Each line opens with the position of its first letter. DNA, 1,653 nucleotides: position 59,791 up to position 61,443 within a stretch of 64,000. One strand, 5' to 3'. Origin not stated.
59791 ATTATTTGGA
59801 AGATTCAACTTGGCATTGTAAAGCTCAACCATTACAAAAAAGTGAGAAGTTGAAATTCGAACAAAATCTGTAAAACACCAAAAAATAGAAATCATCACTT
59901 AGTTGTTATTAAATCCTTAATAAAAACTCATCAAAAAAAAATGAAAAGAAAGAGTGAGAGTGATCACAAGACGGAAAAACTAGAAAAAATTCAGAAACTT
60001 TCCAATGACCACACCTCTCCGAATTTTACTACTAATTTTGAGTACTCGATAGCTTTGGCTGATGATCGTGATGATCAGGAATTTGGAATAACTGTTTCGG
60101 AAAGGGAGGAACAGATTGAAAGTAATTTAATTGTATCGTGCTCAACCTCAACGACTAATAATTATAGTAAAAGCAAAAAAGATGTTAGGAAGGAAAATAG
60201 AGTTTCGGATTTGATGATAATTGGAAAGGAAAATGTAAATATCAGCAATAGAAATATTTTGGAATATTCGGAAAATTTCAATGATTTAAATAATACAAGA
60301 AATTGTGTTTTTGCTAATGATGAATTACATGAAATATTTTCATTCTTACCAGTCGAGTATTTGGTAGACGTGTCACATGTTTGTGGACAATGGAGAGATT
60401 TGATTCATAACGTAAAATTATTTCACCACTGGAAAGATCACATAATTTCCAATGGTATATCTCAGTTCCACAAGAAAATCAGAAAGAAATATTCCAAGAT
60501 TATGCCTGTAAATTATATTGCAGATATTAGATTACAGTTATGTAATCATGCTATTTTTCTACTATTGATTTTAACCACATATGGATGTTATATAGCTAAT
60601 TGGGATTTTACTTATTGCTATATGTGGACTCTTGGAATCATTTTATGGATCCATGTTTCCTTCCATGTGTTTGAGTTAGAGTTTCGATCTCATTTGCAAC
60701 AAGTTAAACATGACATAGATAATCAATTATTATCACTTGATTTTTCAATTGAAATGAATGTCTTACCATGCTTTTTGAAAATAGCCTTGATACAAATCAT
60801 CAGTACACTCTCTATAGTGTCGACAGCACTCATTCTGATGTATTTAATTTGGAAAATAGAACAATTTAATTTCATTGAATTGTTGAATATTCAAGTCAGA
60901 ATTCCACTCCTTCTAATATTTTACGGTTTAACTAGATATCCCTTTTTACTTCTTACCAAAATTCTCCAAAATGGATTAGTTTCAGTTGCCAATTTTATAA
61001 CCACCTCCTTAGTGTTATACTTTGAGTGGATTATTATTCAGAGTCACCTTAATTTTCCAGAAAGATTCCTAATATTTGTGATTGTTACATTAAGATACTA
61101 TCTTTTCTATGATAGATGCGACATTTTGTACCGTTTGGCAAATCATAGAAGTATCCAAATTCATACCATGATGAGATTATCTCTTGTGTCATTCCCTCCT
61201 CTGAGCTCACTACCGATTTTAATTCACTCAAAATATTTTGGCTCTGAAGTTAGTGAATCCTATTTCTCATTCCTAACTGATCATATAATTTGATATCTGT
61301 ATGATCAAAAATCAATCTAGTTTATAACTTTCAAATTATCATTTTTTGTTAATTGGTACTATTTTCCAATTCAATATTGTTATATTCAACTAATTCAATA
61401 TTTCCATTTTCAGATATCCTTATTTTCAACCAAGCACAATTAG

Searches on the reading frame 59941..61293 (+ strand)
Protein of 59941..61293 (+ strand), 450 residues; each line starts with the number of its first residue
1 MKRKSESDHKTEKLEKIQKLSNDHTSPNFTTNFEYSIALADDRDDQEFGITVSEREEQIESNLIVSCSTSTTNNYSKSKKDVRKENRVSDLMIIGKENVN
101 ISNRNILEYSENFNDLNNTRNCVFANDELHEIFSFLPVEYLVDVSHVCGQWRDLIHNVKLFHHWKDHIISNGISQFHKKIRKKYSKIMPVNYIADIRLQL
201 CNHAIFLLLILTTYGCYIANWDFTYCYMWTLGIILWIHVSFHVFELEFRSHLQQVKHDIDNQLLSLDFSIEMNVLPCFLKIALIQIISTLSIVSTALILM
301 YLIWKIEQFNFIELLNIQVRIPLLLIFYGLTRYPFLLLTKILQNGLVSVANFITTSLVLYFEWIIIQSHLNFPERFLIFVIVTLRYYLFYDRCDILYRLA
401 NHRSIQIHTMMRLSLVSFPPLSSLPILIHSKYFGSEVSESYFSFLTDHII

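Call 31: search_protein_families(library=pfam, proteins=[window:59941-61293:+], max_evalue=0.00001)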
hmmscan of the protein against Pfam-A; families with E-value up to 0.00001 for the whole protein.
window:59941-61293:+ (450 aa): 2 families
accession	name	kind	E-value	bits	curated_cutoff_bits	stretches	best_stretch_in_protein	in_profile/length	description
PF00646.38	F-box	-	2.2e-06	27.8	20.5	0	127-162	7-42/43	F-box domain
PF12937.12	F-box-like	-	3.6e-06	27.1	24.3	0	129-163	9-43/47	F-box-like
